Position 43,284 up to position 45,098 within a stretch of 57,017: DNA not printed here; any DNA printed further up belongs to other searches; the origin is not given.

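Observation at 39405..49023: Six-gene coupled operon joining a cyclase-STAND-TPR protein, a stand-alone cNMP-binding protein and two flavoprotein reductases: candidate undescribed second-messenger and redox module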

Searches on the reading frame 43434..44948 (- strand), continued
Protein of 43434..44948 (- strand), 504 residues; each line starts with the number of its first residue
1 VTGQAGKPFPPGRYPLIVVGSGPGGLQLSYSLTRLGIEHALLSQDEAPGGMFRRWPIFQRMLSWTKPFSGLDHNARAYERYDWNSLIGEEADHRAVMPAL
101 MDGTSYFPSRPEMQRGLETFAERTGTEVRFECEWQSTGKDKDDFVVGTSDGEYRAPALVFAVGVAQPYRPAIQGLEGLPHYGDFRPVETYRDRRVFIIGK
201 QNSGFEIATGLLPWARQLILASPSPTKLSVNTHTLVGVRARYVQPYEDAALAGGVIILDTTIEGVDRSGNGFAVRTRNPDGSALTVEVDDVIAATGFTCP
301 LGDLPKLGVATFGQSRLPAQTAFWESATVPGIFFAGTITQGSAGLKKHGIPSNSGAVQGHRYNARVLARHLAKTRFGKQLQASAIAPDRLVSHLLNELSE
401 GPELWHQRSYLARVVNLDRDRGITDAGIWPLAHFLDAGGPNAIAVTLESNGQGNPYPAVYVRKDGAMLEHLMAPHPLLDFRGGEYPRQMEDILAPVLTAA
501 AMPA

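Call 38: search_protein_families(library=pfam, proteins=[P0265, P0290, P0312, P0362, P0363, P0302, P0285, P0380, P0246, P0336], max_evalue=0.001)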
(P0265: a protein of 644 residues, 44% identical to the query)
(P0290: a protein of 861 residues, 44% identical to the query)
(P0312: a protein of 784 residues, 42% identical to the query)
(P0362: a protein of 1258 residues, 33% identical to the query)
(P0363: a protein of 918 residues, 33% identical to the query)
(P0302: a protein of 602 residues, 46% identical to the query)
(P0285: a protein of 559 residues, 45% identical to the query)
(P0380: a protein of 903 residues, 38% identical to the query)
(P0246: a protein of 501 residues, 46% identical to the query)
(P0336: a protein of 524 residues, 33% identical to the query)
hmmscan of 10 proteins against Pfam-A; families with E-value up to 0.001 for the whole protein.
P0265 (644 aa): 0 families

P0290 (861 aa): 1 family
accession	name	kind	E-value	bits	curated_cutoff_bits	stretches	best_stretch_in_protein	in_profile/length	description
PF13738.12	Pyr_redox_3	-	3.7e-06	26.8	30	0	535-570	150-185/305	Pyridine nucleotide-disulphide oxidoreductase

P0312 (784 aa): 2 families
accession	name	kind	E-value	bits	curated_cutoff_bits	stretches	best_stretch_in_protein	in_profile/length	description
PF13738.12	Pyr_redox_3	-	6.9e-09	35.8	30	1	408-473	117-184/305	Pyridine nucleotide-disulphide oxidoreductase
PF00027.35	cNMP_binding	-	8.2e-06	26.2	27.5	1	181-222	44-85/89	Cyclic nucleotide-binding domain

P0362 (1258 aa): 11 families
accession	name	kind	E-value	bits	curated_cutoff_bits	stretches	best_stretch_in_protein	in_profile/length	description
PF00501.34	AMP-binding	-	8.7e-62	209.5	29.9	1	21-419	1-384/384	AMP-binding enzyme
PF13738.12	Pyr_redox_3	-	2.3e-42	145.7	30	1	743-1059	1-305/305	Pyridine nucleotide-disulphide oxidoreductase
PF07992.20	Pyr_redox_2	-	9.5e-19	68.3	26.1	1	741-1062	2-277/291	Pyridine nucleotide-disulphide oxidoreductase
PF00550.31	PP-binding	-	5.9e-18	65.3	20.8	1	602-665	2-67/67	Phosphopantetheine attachment site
PF23024.1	AMP-dom_DIP2-like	-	3.4e-17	62.9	27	1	462-572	2-106/110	Disco-interacting protein 2-like, AMP domain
PF01266.30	DAO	-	3.2e-07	30.6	27.9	0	832-887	149-205/353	FAD dependent oxidoreductase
PF03486.20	HI0933_like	-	0.00011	22.2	50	0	831-892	108-171/244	HI0933-like protein Rossmann domain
PF01494.25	FAD_binding_3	-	0.00016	21.5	22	1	743-773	5-35/349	FAD binding domain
PF13450.12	NAD_binding_8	-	0.00034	21.3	21.9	0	744-775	1-32/68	NAD(P)-binding Rossmann-like domain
PF13454.12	NAD_binding_9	-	0.00063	20.2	21.8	0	744-886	2-154/155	FAD-NAD(P)-binding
PF00070.33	Pyr_redox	-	0.00085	20.2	22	0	743-774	3-34/82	Pyridine nucleotide-disulphide oxidoreductase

P0363 (918 aa): 11 families
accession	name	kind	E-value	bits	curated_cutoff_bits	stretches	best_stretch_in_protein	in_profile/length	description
PF13738.12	Pyr_redox_3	-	1.1e-44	153.4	30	1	412-731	1-305/305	Pyridine nucleotide-disulphide oxidoreductase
PF01231.23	IDO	-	3e-17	62.9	26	2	15-235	8-209/412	Indoleamine 2,3-dioxygenase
PF07992.20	Pyr_redox_2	-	1.6e-14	54.5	26.1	1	410-731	2-274/291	Pyridine nucleotide-disulphide oxidoreductase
PF01266.30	DAO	-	7.6e-09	36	27.9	1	411-449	2-42/353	FAD dependent oxidoreductase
PF03486.20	HI0933_like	-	3e-07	30.6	50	1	410-554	2-163/244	HI0933-like protein Rossmann domain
PF13454.12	NAD_binding_9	-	9.4e-07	29.4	21.8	1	412-555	1-154/155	FAD-NAD(P)-binding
PF01593.30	Amino_oxidase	-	1.9e-06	27.9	19.8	0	492-555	193-256/443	Flavin containing amine oxidoreductase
PF13450.12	NAD_binding_8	-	2.8e-06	28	21.9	1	413-467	1-54/68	NAD(P)-binding Rossmann-like domain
PF01494.25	FAD_binding_3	-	0.00025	20.8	22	1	412-448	5-41/349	FAD binding domain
PF00890.30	FAD_binding_2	-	0.00093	18.9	20.4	0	412-446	3-38/414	FAD binding domain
PF00070.33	Pyr_redox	-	0.00098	20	22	0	412-441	3-32/82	Pyridine nucleotide-disulphide oxidoreductase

P0302 (602 aa): 0 families

P0285 (559 aa): 3 families
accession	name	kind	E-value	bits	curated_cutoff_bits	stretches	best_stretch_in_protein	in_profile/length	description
PF13738.12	Pyr_redox_3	-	2.3e-18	66.9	30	1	255-412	113-268/305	Pyridine nucleotide-disulphide oxidoreductase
PF00027.35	cNMP_binding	-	2.5e-11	43.8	27.5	1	2-63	4-70/89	Cyclic nucleotide-binding domain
PF07992.20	Pyr_redox_2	-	2.1e-08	34.4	26.1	1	122-331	2-169/291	Pyridine nucleotide-disulphide oxidoreductase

P0380 (903 aa): 0 families

P0246 (501 aa): 6 families
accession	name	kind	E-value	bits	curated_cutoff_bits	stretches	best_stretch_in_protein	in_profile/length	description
PF13738.12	Pyr_redox_3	-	3.2e-26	92.7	30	1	18-340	1-305/305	Pyridine nucleotide-disulphide oxidoreductase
PF07992.20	Pyr_redox_2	-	5.7e-12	46.1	26.1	1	15-348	1-282/291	Pyridine nucleotide-disulphide oxidoreductase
PF13434.12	Lys_Orn_oxgnase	-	7.9e-06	25.7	21.3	0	104-232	87-225/339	L-lysine 6-monooxygenase/L-ornithine 5-monooxygenase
PF01266.30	DAO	-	3.9e-05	23.8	27.9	0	16-51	1-37/353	FAD dependent oxidoreductase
PF01494.25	FAD_binding_3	-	0.00021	21.1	22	1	14-49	1-36/349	FAD binding domain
PF01593.30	Amino_oxidase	-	0.00043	20.1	19.8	0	111-165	200-255/443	Flavin containing amine oxidoreductase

P0336 (524 aa): 8 families
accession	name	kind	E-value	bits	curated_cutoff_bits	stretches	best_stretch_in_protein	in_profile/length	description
PF13738.12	Pyr_redox_3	-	6.5e-49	167.3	30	1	23-346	1-305/305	Pyridine nucleotide-disulphide oxidoreductase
PF07992.20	Pyr_redox_2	-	8.3e-20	71.8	26.1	1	20-358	1-287/291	Pyridine nucleotide-disulphide oxidoreductase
PF03486.20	HI0933_like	-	7.2e-10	39.2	50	1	116-172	103-163/244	HI0933-like protein Rossmann domain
PF13434.12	Lys_Orn_oxgnase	-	2.8e-09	37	21.3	1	19-228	2-216/339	L-lysine 6-monooxygenase/L-ornithine 5-monooxygenase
PF13450.12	NAD_binding_8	-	8.2e-05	23.3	21.9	1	24-71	1-42/68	NAD(P)-binding Rossmann-like domain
PF00743.25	FMO-like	-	0.00022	20.2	22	1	190-234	173-217/532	Flavin-binding monooxygenase-like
PF01946.23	Thi4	-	0.00028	20.6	26.2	0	19-61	17-54/235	Thi4 family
PF05834.18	Lycopene_cycl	-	0.00062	19.4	23.4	0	21-176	1-144/380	Lycopene cyclase protein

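Call 39: predict_structure(alignment_id=A1)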
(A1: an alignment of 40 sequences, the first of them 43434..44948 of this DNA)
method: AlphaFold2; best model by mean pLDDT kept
length: 504 residues; sequences in the alignment: 40
mean_pLDDT: 61.7   pTM: 0.60
mean pLDDT of the five models: 61.7, 56.5, 51.5, 50.3, 45.9
residues with pLDDT >= 90: 50; 70-90: 161; 50-70: 118; < 50: 175
segments of 3 or more residues with pLDDT < 50: 1-5, 51-109, 163-185, 201-203, 225-246, 295-302, 311-322, 336-362, 402-409, 501-504
pLDDT, mean of each block of 10 residues (from residue 1): 58 92 73 86 78 36 28 33 36 40 37 61 80 78 87 89 41 34 47 72 53 67 44 27 47 62 77 77 81 52 53 37 52 53 26 29 62 77 82 84 47 81 78 70 79 72 88 80 94 77 36
secondary structure, 60 per line:
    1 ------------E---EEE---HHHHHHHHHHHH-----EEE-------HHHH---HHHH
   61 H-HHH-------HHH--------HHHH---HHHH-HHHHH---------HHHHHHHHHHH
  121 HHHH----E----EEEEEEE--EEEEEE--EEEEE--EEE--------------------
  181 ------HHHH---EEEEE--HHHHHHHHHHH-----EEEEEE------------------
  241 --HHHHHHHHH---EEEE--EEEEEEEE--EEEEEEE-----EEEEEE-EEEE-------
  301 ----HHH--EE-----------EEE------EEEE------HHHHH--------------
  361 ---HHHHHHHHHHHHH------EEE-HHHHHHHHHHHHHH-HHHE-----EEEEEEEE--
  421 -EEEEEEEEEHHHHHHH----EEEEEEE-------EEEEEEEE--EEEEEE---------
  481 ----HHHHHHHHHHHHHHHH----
elements in order: E17-19 H23-34 E40-42 H50-53 H57-61 H84-87 H91-94 H96-100 H110-124 E134-140 E143-148 E151-155 E158-160 H187-190 E194-198 H201-211 E217-222 H243-251 E255-258 E261-268 E271-277 E283-288 E290-293 E323-325 E332-335 H342-346 H364-376 E383-385 H387-400 E411-418 E422-430 H431-437 E442-448 E456-463 E466-471 H485-500

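Call 41: search_protein_families(library=ncbifam, proteins=[P0246, P0252, P0336, P0341, P0355, P0374, P0386], max_evalue=0.00001)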
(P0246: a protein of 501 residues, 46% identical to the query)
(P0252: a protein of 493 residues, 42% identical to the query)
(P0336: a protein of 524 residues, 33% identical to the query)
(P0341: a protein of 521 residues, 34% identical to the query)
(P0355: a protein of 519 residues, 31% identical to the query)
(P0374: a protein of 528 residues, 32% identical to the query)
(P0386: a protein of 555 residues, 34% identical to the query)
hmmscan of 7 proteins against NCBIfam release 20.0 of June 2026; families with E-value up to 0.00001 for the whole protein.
P0246 (501 aa): 4 families
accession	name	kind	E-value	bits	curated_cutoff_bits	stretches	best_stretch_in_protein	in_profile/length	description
NF040505.1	ArsO_flavin_mono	equivalog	3.6e-14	53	425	1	104-210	66-175/346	ArsO family NAD(P)H-dependent flavin-containing monooxygenase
TIGR04018.1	Bthiol_YpdA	hypoth_equivalog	6.4e-11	41.6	339.9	1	107-345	65-291/316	YpdA family putative bacillithiol disulfide reductase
TIGR04046.1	MSMEG_0569_nitr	hypoth_equivalog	1.6e-07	30.7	498.35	0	78-236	37-201/400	MSMEG_0569 family flavin-dependent oxidoreductase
NF009410.0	PRK12771.1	subfamily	5.4e-07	28.6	516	0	16-54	140-178/566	NAD(P)-binding protein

P0252 (493 aa): 5 families
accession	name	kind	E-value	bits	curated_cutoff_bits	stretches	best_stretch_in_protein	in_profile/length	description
NF040505.1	ArsO_flavin_mono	equivalog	2.8e-16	59.9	425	1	14-218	3-189/346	ArsO family NAD(P)H-dependent flavin-containing monooxygenase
TIGR04018.1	Bthiol_YpdA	hypoth_equivalog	2.2e-11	43.1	339.9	1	103-336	67-291/316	YpdA family putative bacillithiol disulfide reductase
NF009410.0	PRK12771.1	subfamily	3.2e-09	35.9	516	1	8-51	135-178/566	NAD(P)-binding protein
TIGR04046.1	MSMEG_0569_nitr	hypoth_equivalog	5.5e-09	35.5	498.35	0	101-214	69-187/400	MSMEG_0569 family flavin-dependent oxidoreductase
NF009454.0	PRK12814.1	equivalog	3.6e-06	25.6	916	0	14-52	196-234/657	putative NADPH-dependent glutamate synthase small subunit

P0336 (524 aa): 20 families
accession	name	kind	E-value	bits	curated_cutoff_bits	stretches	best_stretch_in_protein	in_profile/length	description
TIGR04018.1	Bthiol_YpdA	hypoth_equivalog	1.9e-29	102.5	339.9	1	111-372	62-309/316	YpdA family putative bacillithiol disulfide reductase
NF040505.1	ArsO_flavin_mono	equivalog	2.1e-15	57.1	425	1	107-231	62-191/346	ArsO family NAD(P)H-dependent flavin-containing monooxygenase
TIGR01292.1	TRX_reduct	equivalog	2e-13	49.8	343.45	1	120-348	58-274/300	thioredoxin-disulfide reductase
NF004943.0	PRK06292.2-1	equivalog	2.8e-12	46.2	432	1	19-346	3-305/456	dihydrolipoyl dehydrogenase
NF004776.0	PRK06116.1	equivalog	3.8e-11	42.6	480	1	16-351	1-307/450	glutathione-disulfide reductase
TIGR02053.1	MerA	equivalog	7.6e-11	41.7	454.45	1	124-359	93-318/465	mercury(II) reductase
TIGR00275.1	TIGR00275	subfamily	5e-10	38.8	183.8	0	119-173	106-159/401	aminoacetone oxidase family FAD-binding enzyme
NF004939.0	PRK06292.1-1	equivalog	1.4e-09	37.2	435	1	155-356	125-320/476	dihydrolipoyl dehydrogenase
TIGR01421.1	gluta_reduc_1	equivalog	1.9e-09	37.2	556.15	1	19-347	2-303/450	glutathione-disulfide reductase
TIGR01424.1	gluta_reduc_2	equivalog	2.3e-09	36.3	606.05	1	20-353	3-307/446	glutathione-disulfide reductase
TIGR04046.1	MSMEG_0569_nitr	hypoth_equivalog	4.3e-09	35.9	498.35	1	117-235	72-195/400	MSMEG_0569 family flavin-dependent oxidoreductase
TIGR03140.1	AhpF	equivalog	8.1e-09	34.5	502.9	0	121-220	269-372/515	alkyl hydroperoxide reductase subunit F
TIGR01350.1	lipoamide_DH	equivalog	1.3e-08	34.1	408.8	0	125-357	95-317/461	dihydrolipoyl dehydrogenase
NF004945.0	PRK06292.2-3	equivalog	2e-08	33.6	494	1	19-349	3-305/457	dihydrolipoyl dehydrogenase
NF007123.0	PRK09564.1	equivalog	5e-08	32.1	458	0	198-356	147-291/444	CoA-disulfide reductase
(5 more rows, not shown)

P0341 (521 aa): 8 families
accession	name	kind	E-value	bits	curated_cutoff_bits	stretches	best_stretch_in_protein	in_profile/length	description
NF040505.1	ArsO_flavin_mono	equivalog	3.1e-20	72.9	425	1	9-198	2-176/346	ArsO family NAD(P)H-dependent flavin-containing monooxygenase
TIGR04018.1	Bthiol_YpdA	hypoth_equivalog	6.3e-19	67.9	339.9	1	96-360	66-315/316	YpdA family putative bacillithiol disulfide reductase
TIGR01292.1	TRX_reduct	equivalog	9.4e-13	47.6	343.45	1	122-333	78-277/300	thioredoxin-disulfide reductase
NF004943.0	PRK06292.2-1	equivalog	1.8e-09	36.9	432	0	124-288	110-268/456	dihydrolipoyl dehydrogenase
TIGR04046.1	MSMEG_0569_nitr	hypoth_equivalog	2.1e-09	36.9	498.35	0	92-194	66-173/400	MSMEG_0569 family flavin-dependent oxidoreductase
NF009410.0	PRK12771.1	subfamily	7.4e-07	28.1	516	0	8-45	139-176/566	NAD(P)-binding protein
TIGR00275.1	TIGR00275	subfamily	1.2e-06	27.6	183.8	0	80-157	83-164/401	aminoacetone oxidase family FAD-binding enzyme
TIGR02374.1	nitri_red_nirB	equivalog_domain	3.3e-06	25.8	578.35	0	106-170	60-122/794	nitrite reductase large subunit NirB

P0355 (519 aa): 11 families
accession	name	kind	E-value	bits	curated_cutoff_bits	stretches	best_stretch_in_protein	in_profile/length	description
TIGR04018.1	Bthiol_YpdA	hypoth_equivalog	2.1e-17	62.9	339.9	1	83-332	58-293/316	YpdA family putative bacillithiol disulfide reductase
NF040505.1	ArsO_flavin_mono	equivalog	2.5e-17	63.3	425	1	83-211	62-193/346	ArsO family NAD(P)H-dependent flavin-containing monooxygenase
TIGR04046.1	MSMEG_0569_nitr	hypoth_equivalog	2.4e-13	49.9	498.35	1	91-219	70-202/400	MSMEG_0569 family flavin-dependent oxidoreductase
TIGR01292.1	TRX_reduct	equivalog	3.3e-13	49.1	343.45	1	103-210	65-173/300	thioredoxin-disulfide reductase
NF007614.0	PRK10262.1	equivalog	1.9e-09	37.1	644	1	101-208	69-176/321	thioredoxin-disulfide reductase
NF009410.0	PRK12771.1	subfamily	1.9e-07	30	516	0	3-42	139-178/566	NAD(P)-binding protein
NF041087.1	bile_acid_BaiCD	equivalog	4.3e-07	28.4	825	0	3-41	381-419/642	bile acid Fe-S flavoenzyme BaiCD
NF004943.0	PRK06292.2-1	equivalog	5.6e-07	28.7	432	0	109-284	102-267/456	dihydrolipoyl dehydrogenase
NF006091.0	PRK08243.1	subfamily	9.5e-07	27.9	351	1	1-35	1-35/393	4-hydroxybenzoate 3-monooxygenase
TIGR00275.1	TIGR00275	subfamily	9.8e-07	27.9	183.8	0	94-152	105-163/401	aminoacetone oxidase family FAD-binding enzyme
NF004831.0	PRK06183.1-5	equivalog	5.6e-06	25.1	546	1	3-42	9-48/568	bifunctional 3-(3-hydroxy-phenyl)propionate/3-hydroxycinnamic acid hydroxylase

P0374 (528 aa): 12 families
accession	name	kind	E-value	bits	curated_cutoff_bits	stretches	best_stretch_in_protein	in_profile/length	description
TIGR04018.1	Bthiol_YpdA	hypoth_equivalog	9.2e-21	74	339.9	1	88-339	59-296/316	YpdA family putative bacillithiol disulfide reductase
NF040505.1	ArsO_flavin_mono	equivalog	8.7e-18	64.9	425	1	86-215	61-193/346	ArsO family NAD(P)H-dependent flavin-containing monooxygenase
TIGR04046.1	MSMEG_0569_nitr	hypoth_equivalog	7.9e-11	41.6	498.35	1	95-219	70-198/400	MSMEG_0569 family flavin-dependent oxidoreductase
TIGR01292.1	TRX_reduct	equivalog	1.2e-09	37.5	343.45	1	120-214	77-173/300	thioredoxin-disulfide reductase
NF042949.2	3PPDioc_HcaD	equivalog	1.1e-08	34.3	450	0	103-292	60-241/386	3-phenylpropionate/cinnamic acid dioxygenase ferredoxin--NAD(+) reductase subunit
NF003437.0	PRK04965.1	equivalog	4.3e-07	29.3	392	0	105-294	64-242/378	NADH:flavorubredoxin reductase NorW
NF005313.0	PRK06847.1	subfamily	1.3e-06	27.6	372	0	10-39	6-35/375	hypothetical protein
NF004780.0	PRK06126.1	subfamily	1.5e-06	26.8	445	1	9-45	9-44/552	hypothetical protein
TIGR03197.1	MnmC_Cterm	equivalog_domain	5.3e-06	25.8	174.2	0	11-41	2-32/400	FAD-dependent 5-carboxymethylaminomethyl-2-thiouridine(34) oxidoreductase MnmC1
NF004832.0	PRK06184.1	subfamily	6e-06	25.3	476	1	9-41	7-39/506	hypothetical protein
NF004943.0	PRK06292.2-1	equivalog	8.3e-06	24.8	432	0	138-290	124-269/456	dihydrolipoyl dehydrogenase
TIGR00275.1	TIGR00275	subfamily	9.2e-06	24.7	183.8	0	97-153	104-159/401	aminoacetone oxidase family FAD-binding enzyme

P0386 (555 aa): 8 families
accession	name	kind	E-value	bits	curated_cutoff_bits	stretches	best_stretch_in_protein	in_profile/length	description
NF040505.1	ArsO_flavin_mono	equivalog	5.6e-25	88.5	425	1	95-212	66-185/346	ArsO family NAD(P)H-dependent flavin-containing monooxygenase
TIGR04018.1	Bthiol_YpdA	hypoth_equivalog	9.6e-21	73.9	339.9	2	100-365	67-314/316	YpdA family putative bacillithiol disulfide reductase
TIGR04046.1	MSMEG_0569_nitr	hypoth_equivalog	5.8e-18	65.1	498.35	1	12-217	1-191/400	MSMEG_0569 family flavin-dependent oxidoreductase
TIGR01292.1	TRX_reduct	equivalog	1.5e-09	37.1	343.45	0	124-352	77-289/300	thioredoxin-disulfide reductase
NF006091.0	PRK08243.1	subfamily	3.7e-07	29.3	351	1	13-45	4-36/393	4-hydroxybenzoate 3-monooxygenase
NF005548.0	PRK07208.1-4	equivalog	2.4e-06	26.4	389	0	11-45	3-37/488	hypothetical protein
TIGR03140.1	AhpF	equivalog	3.7e-06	25.8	502.9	0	105-203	269-368/515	alkyl hydroperoxide reductase subunit F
NF004835.0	PRK06185.1-4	equivalog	9.2e-06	24.7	601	0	5-53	4-50/411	FAD-dependent oxidoreductase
